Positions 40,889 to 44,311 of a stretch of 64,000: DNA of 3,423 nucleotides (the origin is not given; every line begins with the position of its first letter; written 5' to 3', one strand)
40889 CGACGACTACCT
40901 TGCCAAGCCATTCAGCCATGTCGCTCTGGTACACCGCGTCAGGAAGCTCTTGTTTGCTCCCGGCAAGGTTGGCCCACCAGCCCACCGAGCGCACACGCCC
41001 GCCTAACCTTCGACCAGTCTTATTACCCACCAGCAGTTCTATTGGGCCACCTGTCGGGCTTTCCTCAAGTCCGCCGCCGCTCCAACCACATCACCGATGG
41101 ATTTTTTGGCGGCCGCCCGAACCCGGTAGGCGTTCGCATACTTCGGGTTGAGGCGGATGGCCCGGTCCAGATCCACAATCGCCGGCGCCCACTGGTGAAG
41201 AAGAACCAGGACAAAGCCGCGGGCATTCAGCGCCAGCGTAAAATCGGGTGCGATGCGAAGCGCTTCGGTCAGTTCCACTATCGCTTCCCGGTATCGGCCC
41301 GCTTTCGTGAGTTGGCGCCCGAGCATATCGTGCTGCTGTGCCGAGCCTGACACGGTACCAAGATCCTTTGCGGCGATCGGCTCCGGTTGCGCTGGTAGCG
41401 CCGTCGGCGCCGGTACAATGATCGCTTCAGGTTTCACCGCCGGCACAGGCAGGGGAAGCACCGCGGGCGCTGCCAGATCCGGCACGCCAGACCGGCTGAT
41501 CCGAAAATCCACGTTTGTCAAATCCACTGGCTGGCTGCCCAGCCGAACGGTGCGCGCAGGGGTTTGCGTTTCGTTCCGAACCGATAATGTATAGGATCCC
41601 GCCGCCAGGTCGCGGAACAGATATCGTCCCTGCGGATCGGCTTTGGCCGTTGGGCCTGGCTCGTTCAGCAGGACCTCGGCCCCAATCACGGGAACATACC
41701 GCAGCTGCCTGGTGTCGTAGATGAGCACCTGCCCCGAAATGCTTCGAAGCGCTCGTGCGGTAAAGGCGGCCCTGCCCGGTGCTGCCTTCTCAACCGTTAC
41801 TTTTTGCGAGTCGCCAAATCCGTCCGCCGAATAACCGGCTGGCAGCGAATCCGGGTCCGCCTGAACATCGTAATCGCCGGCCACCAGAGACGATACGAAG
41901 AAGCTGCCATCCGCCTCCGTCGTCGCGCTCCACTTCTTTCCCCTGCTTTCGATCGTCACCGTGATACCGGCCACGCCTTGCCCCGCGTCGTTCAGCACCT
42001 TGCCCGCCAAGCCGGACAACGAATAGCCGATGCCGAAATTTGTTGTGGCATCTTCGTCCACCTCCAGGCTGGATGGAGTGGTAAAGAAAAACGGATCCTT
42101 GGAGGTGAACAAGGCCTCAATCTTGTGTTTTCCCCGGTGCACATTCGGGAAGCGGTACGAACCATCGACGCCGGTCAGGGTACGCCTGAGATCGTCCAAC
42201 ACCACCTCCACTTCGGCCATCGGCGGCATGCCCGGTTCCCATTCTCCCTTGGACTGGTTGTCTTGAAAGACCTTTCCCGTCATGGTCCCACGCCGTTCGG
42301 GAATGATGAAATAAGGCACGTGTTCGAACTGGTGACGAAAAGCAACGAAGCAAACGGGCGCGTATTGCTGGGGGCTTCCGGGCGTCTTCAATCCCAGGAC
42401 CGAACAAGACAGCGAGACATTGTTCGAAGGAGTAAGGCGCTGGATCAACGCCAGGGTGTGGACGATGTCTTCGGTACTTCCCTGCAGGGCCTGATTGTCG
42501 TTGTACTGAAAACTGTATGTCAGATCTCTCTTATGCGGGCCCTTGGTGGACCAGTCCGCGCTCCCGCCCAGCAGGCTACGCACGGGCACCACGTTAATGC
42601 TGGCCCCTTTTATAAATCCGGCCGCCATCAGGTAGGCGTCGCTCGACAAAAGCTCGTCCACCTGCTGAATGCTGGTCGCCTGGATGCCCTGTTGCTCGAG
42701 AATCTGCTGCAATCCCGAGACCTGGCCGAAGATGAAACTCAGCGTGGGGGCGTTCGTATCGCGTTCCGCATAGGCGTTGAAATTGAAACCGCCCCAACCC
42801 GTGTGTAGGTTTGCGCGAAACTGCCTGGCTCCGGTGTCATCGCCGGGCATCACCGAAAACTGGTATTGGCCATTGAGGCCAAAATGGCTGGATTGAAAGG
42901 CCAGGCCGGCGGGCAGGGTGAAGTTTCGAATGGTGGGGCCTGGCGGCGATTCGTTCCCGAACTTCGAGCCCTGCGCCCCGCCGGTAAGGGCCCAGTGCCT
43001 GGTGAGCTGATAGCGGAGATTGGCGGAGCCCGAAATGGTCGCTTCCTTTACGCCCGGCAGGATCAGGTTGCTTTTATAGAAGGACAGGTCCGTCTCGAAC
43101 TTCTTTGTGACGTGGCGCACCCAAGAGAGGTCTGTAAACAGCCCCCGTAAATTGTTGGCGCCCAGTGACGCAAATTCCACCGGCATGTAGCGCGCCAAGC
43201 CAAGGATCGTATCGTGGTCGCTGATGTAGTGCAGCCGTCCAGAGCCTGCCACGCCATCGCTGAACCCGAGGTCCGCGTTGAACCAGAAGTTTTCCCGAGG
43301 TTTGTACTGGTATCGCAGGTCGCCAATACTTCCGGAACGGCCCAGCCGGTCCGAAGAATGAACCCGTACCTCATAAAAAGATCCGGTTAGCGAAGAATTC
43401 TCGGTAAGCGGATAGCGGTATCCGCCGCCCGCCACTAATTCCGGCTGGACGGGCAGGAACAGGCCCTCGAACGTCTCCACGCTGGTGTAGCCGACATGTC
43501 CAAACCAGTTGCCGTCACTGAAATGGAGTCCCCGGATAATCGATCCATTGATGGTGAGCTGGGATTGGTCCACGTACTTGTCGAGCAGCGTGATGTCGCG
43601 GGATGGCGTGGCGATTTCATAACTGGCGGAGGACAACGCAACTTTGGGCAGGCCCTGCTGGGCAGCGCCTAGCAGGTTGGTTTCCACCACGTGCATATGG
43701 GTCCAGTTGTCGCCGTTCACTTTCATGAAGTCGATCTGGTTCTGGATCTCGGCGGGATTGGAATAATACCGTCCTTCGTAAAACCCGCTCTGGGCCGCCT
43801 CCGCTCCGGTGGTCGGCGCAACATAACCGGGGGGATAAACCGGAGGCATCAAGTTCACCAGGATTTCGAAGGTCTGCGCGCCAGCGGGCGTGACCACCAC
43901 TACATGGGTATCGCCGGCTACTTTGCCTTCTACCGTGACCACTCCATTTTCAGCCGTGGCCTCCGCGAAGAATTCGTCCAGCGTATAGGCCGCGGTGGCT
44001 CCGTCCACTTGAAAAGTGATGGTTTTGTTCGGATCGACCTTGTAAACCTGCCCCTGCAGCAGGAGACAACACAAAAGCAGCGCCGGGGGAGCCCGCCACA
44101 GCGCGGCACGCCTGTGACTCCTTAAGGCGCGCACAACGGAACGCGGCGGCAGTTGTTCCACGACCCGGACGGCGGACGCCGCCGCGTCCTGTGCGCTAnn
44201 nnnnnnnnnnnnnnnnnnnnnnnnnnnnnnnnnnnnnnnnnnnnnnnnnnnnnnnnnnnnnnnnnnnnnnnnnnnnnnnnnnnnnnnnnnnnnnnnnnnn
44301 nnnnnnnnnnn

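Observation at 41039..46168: Four-gene operon resembling an undescribed chaperone-usher-like surface-fibre or secretion module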

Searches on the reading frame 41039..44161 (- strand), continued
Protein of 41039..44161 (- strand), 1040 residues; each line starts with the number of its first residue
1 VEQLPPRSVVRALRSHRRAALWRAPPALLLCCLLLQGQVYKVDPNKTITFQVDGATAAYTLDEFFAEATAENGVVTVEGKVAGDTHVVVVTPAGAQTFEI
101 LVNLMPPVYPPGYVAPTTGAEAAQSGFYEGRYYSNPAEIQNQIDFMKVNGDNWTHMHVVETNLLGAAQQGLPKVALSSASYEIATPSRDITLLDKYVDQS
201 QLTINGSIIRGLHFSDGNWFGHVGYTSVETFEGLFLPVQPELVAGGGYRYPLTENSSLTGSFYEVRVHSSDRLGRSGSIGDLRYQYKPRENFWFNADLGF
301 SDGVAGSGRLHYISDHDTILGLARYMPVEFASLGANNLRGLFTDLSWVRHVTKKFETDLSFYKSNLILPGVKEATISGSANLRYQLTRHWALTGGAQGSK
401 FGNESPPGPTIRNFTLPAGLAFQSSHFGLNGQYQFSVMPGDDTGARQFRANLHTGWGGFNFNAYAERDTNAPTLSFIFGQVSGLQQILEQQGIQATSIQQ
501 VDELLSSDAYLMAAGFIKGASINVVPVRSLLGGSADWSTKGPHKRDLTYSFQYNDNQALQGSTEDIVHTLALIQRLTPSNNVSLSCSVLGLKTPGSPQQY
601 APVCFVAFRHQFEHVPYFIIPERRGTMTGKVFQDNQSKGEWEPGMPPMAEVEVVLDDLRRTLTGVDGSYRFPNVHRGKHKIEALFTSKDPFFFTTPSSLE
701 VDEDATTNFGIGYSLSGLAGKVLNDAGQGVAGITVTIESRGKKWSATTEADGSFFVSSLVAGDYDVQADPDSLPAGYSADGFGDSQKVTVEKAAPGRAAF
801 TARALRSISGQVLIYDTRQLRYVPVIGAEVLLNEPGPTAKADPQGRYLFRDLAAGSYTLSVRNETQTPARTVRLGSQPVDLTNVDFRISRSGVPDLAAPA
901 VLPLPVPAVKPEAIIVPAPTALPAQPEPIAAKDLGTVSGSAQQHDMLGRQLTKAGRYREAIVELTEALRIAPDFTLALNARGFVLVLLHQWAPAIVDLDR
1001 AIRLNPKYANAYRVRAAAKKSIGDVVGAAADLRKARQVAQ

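Call 30: fold_search(model_id=the predicted structure, library=pdb)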
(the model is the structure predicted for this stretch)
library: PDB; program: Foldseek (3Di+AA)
matches with E <= 10: 1517; with E <= 0.001: 407
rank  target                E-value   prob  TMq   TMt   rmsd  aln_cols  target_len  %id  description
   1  3rfz_B                2.6e-16  1.00  0.20  0.25  29.9       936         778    9  Crystal structure of the FimD usher bound to its cognate FimC:FimH substrate (released 2011-06-01)
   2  9fy9_D                4.2e-16  1.00  0.22  0.30  25.5       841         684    9  Cryo-EM structure of the type 1 chaperone-usher pilus FimD-tip complex (FimDHGFC) - Conformer 1 (released 2025-06-04)
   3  3rfz_E                5.4e-16  1.00  0.22  0.28  37.2       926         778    9  Crystal structure of the FimD usher bound to its cognate FimC:FimH substrate (released 2011-06-01)
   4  9fx8_D                8.6e-15  1.00  0.23  0.33  25.6       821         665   11  Cryo-EM structure of the FimI-bound type 1 pilus assembly platform complex - Local refinement (released 2025-06-04)
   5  9fxb_D                1.1e-14  1.00  0.18  0.26  27.8       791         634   10  Cryo-EM structure of the type 1 pilus assembly platform as part of the FimI-bound chaperone-usher pilus complex (FimDH (released 2025-06-04)
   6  9fxs_D                1.6e-14  1.00  0.19  0.28  28.1       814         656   11  Cryo-EM structure of the type 1 pilus complex including pilus rod and FimI-bound assembly platform after incorporation (released 2025-06-04)
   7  6e14_D                1.0e-12  1.00  0.25  0.31  26.9       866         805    8  Handover mechanism of the growing pilus by the bacterial outer membrane usher FimD (released 2018-10-17)
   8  6fwv_A                1.7e-12  1.00  0.14  0.24  18.7       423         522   12  The Bacillus anthracis TIE protein (released 2018-08-08)
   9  6fwv_B                3.2e-12  1.00  0.14  0.24  18.2       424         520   14  The Bacillus anthracis TIE protein (released 2018-08-08)
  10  4oq1                  5.0e-09  1.00  0.13  0.32  13.6       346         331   12  Structure of the Streptococcal ancillary pilin (released 2014-04-23)
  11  5ldv                  1.1e-08  1.00  0.16  0.31  17.6       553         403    8  Crystal Structures of MOMP from Campylobacter jejuni (released 2016-10-26)
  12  5ldt_A                5.5e-08  1.00  0.16  0.34  16.8       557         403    9  Crystal Structures of MOMP from Campylobacter jejuni (released 2016-10-26)
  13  3qlb_B                2.2e-07  1.00  0.17  0.25  24.3       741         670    9  Enantiopyochelin outer membrane TonB-dependent transporter from Pseudomonas fluorescens bound to the ferri-enantiopyoc (released 2011-12-07)
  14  9fz5_A                3.2e-07  1.00  0.19  0.24  21.2       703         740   10  Cryo-EM structure of LptDE-YedD complex from Escherichia Coli (released 2025-04-09)
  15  9rpw_D                3.4e-07  1.00  0.19  0.28  15.4       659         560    8  Cryo-EM structure of Shigella flexneri LptDE dimer: closed-state unbound and open-state bound by Oekolampad phage RBP (released 2025-12-10)
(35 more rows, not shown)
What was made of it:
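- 41039..44134 (-): g4: outer-membrane protein of about 1031 aa, proposed usher-like translocon (alternative starts at 44161 and 44224). Top seven Foldseek PDB hits are all full-length FimD, E 2.6e-16 to 1e-12 (call 30).
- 42326..43792 (-): g4 residues 124-612: beta-barrel of about 26 strands. Matches the FimD and PapC pores, LptD, TonB-dependent transporters and porins at E 1e-8 to 1e-6 (call 30).
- On Chaperone-usher pathway (any clade): The top seven Foldseek PDB hits are full-length FimD, E 2.6e-16 to 1e-12 (call 30).
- Closest known: Classical chaperone-usher usher FimD/PapC. Same: Best overall structural match of g4, at E 2.6e-16 over about 800-940 aligned columns (call 30).
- Non-usher barrels score 1e-8 or worse (call 30). 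The barrel alone matches LptD, TonB-dependent transporters, Wzi and porins about as well as usher pores (call 30).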

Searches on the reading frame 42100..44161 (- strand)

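Call 6: find_homologous_proteins(query=window:42100-44161:-)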
Query window:42100-44161:- (687 aa): 127 proteins with E <= 0.001 among 8000 candidates; the best 120 are listed.
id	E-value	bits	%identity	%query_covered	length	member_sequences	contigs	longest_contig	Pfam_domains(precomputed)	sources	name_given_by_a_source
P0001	0.0e+0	1587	100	100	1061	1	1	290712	PF13715.13,PF13414.13,PF00515.35,PF17802.8,PF13620.13,PF09430.17,PF22904.4,PF17210.10,PF07719.24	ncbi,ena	-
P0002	0.0e+0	1386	86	100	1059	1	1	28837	PF13715.13,PF13414.13,PF13371.13,PF00515.35,PF13620.13,PF09430.17,PF22904.4,PF17210.10,PF07719.24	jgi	jgi:hypothetical protein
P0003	0.0e+0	1365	86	98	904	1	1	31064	PF13715.13,PF13620.13,PF09430.17,PF22904.4,PF17210.10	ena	-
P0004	0.0e+0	1361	85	99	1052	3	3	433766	PF13715.13,PF13414.13,PF13620.13,PF09430.17,PF22904.4,PF17210.10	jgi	jgi:hypothetical protein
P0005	0.0e+0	1352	83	100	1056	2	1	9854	PF13715.13,PF13414.13,PF00515.35,PF13620.13,PF09430.17,PF22904.4,PF17210.10,PF07719.24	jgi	jgi:hypothetical protein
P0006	0.0e+0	1346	83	100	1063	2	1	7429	PF13715.13,PF13414.13,PF13371.13,PF00515.35,PF13620.13,PF09430.17,PF22904.4,PF17210.10,PF07719.24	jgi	jgi:Carboxypeptidase regulatory-like domain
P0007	0.0e+0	1294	81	98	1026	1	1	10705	PF13715.13,PF13414.13,PF00515.35,PF13620.13,PF22904.4,PF17210.10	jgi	jgi:hypothetical protein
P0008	0.0e+0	1285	81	97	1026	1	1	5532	PF13715.13,PF13414.13,PF00515.35,PF13620.13,PF09430.17,PF22904.4,PF17210.10,PF07719.24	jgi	jgi:hypothetical protein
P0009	0.0e+0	1272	85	93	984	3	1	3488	PF13715.13,PF13414.13,PF13371.13,PF00515.35,PF13620.13,PF09430.17,PF22904.4,PF17210.10,PF07719.24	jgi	jgi:hypothetical protein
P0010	0.0e+0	1253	80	95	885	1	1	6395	PF13715.13,PF13620.13,PF09430.17,PF22904.4,PF17210.10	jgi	jgi:Carboxypeptidase regulatory-like domain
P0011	0.0e+0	1232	77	97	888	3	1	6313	PF13715.13,PF13620.13,PF09430.17,PF22904.4,PF17210.10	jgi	jgi:hypothetical protein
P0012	0.0e+0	1227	78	95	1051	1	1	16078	PF13715.13,PF13414.13,PF00515.35,PF13620.13,PF22904.4,PF17210.10,PF07719.24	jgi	jgi:hypothetical protein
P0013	0.0e+0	1220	78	95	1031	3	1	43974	PF13715.13,PF13414.13,PF13371.13,PF00515.35,PF13620.13,PF09430.17,PF22904.4,PF17210.10,PF07719.24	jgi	jgi:hypothetical protein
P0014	0.0e+0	1209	77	97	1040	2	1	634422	PF13715.13,PF13414.13,PF13620.13,PF09430.17,PF22904.4,PF17210.10,PF07719.24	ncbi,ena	-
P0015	0.0e+0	1187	76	97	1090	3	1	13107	PF13715.13,PF13414.13,PF13620.13,PF22904.4,PF17210.10,PF07719.24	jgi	jgi:hypothetical protein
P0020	0.0e+0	1061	66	99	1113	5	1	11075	PF13715.13,PF13414.13,PF00515.35,PF17802.8,PF13620.13,PF09430.17,PF22904.4,PF17210.10,PF07719.24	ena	-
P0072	1.4e-288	977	60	100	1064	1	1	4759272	PF13715.13,PF13414.13,PF00515.35,PF17802.8,PF13620.13,PF09430.17,PF22904.4,PF17210.10,PF07719.24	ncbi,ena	-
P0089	7.2e-267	905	59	96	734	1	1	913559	PF13620.13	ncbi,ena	-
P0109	4.8e-189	648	48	93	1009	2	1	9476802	PF13431.13,PF13715.13,PF13414.13,PF00515.35,PF17802.8,PF13620.13,PF09430.17,PF22904.4,PF17210.10,PF07719.24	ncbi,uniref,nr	ncbi:carboxypeptidase regulatory-like domain-containing protein [Paludibaculum fermentans]|uniref:Ca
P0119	6.5e-161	555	41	95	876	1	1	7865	PF13715.13,PF13620.13,PF09430.17,PF22904.4,PF17210.10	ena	-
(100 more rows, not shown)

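Call 7: find_encoding_contigs(protein=P0109, flank=6000, max_places=2)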
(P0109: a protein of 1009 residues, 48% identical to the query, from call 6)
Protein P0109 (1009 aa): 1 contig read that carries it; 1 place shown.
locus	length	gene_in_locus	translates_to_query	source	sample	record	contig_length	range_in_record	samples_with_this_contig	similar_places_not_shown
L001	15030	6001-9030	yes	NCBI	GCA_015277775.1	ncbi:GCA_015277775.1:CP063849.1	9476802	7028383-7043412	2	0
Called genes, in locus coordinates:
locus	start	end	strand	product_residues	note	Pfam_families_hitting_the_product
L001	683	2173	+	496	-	PF00072:Response_reg, PF00989:PAS, PF08448:PAS_4, PF08447:PAS_3, PF07730:HisKA_3, PF02518:HATPase_c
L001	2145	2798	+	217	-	PF00072:Response_reg, PF00196:GerE, PF08281:Sigma70_r4_2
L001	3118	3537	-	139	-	-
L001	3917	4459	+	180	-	-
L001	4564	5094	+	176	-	-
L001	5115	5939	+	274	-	-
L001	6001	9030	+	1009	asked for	PF22904:NOMO1-like_2nd (faint), PF13715:CarbopepD_reg_2 (faint), PF17802:SpaA (faint), PF09430:EMC7_beta-sandw (faint), PF13620:CarboxypepD_reg, PF17210:SdrD_B (weak), PF00515:TPR_1 (faint), PF07719:TPR_2 (faint), +2 more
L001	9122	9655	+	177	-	-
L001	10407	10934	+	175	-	-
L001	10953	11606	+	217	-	PF00857:Isochorismatase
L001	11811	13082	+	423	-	PF06441:EHN, PF00561:Abhydrolase_1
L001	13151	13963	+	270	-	PF00378:ECH_1, PF16113:ECH_2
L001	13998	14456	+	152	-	PF02566:OsmC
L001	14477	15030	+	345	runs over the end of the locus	PF00578:AhpC-TSA, PF08534:Redoxin, PF13905:Thioredoxin_8 (weak), PF17991:Thioredoxin_10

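Call 8: find_encoding_contigs(protein=P0072, flank=6000, max_places=2)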
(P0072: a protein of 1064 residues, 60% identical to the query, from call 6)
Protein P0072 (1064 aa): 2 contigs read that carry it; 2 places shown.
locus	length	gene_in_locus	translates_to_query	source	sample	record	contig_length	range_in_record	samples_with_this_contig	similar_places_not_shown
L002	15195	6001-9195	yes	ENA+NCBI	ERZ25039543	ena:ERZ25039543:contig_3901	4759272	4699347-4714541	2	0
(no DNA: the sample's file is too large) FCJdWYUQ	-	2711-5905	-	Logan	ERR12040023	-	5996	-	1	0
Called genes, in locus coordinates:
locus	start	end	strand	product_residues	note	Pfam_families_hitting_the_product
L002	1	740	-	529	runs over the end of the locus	PF12708:Pect-lyase_RHGA_epim (weak)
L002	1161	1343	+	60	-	PF01165:Ribosomal_S21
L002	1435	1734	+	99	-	-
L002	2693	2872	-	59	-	-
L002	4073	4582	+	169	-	-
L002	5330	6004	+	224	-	-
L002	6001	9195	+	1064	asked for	PF17210:SdrD_B (faint), PF22904:NOMO1-like_2nd (faint), PF09430:EMC7_beta-sandw (faint), PF13715:CarbopepD_reg_2 (faint), PF17802:SpaA (faint), PF13620:CarboxypepD_reg, PF00515:TPR_1 (faint), PF07719:TPR_2 (faint), +1 more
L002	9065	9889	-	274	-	PF01548:DEDD_Tnp_IS110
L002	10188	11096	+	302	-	-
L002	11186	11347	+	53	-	-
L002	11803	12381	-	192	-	PF01710:HTH_Tnp_IS630 (faint), PF04218:CENP-B_N (weak), PF13384:HTH_23, PF13518:HTH_28, PF13551:HTH_29, PF13565:HTH_32, PF00665:rve (weak)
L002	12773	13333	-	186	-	-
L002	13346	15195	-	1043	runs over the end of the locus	PF00873:ACR_tran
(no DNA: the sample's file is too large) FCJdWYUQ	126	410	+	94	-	-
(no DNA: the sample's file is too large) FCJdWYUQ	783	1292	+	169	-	-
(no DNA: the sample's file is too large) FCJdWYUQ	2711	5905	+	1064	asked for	PF17210:SdrD_B (faint), PF22904:NOMO1-like_2nd (faint), PF09430:EMC7_beta-sandw (faint), PF13715:CarbopepD_reg_2 (faint), PF17802:SpaA (faint), PF13620:CarboxypepD_reg, PF00515:TPR_1 (faint), PF07719:TPR_2 (faint), +1 more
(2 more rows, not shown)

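Call 9: find_encoding_contigs(protein=P0119, flank=6000, max_places=2)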
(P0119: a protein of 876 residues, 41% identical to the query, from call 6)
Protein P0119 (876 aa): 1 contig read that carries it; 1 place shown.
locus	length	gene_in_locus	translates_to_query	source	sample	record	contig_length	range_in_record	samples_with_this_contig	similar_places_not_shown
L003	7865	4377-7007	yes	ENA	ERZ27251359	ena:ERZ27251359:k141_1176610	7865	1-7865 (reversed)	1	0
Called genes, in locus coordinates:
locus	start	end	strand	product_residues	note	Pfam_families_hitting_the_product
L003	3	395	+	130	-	?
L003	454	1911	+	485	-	PF22022:Phage_int_M (weak), PF14659:Phage_int_SAM_3 (weak), PF00589:Phage_integrase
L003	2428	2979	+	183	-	-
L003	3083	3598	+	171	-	-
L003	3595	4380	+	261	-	-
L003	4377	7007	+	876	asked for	PF09430:EMC7_beta-sandw (faint), PF13715:CarbopepD_reg_2 (faint), PF17210:SdrD_B (weak), PF22904:NOMO1-like_2nd (faint), PF13620:CarboxypepD_reg (weak)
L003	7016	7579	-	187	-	-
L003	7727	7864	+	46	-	?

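Call 74: find_encoding_contigs(protein=P0001, flank=1000, max_places=1)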
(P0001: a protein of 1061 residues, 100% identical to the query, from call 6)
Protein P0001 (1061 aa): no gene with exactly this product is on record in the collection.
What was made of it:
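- Tried and rejected: Exact look-up of the database g4 product found no contig (call 74).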

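Call 75: list_cluster_members(proteins=[P0001, P0121, P0241, P0499, P0500, P0502, P0504, P0506, P0508, P0509])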
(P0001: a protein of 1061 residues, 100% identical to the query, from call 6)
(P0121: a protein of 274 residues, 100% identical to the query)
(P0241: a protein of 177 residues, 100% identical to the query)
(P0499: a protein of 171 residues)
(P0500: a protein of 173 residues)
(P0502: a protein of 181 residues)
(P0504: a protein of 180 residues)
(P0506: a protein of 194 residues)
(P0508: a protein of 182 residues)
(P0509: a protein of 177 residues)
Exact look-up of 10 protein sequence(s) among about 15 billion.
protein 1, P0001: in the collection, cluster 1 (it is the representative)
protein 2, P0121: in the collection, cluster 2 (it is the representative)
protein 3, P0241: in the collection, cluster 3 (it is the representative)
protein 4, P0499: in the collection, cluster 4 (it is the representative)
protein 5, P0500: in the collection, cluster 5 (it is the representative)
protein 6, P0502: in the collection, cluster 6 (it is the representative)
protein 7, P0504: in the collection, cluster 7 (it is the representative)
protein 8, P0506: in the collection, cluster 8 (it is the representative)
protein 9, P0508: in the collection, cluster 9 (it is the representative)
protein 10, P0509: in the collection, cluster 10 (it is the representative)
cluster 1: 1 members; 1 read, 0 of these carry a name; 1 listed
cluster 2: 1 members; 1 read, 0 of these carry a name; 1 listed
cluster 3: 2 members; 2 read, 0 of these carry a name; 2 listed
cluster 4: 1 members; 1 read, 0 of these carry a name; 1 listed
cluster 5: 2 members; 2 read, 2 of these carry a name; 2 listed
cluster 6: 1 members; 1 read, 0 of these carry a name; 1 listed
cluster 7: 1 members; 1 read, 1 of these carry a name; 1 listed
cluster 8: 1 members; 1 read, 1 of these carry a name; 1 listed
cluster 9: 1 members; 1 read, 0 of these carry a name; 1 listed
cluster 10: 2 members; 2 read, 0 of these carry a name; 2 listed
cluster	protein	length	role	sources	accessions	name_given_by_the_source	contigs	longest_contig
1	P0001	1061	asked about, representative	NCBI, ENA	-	-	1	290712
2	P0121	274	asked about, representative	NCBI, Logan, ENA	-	-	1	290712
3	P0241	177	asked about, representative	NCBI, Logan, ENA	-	-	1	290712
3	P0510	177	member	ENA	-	-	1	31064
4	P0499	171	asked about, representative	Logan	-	-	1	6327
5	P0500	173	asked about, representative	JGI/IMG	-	hypothetical protein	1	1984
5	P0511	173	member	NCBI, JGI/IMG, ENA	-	hypothetical protein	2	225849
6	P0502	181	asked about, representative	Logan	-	-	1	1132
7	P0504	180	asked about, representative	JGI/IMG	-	hypothetical protein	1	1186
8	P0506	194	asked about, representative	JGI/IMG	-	hypothetical protein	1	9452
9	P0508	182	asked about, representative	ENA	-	-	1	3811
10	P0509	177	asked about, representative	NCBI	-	-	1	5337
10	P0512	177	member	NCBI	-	-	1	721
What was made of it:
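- Tried and rejected: Cluster look-up gave no names or taxa for distant g1 relatives (call 75).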
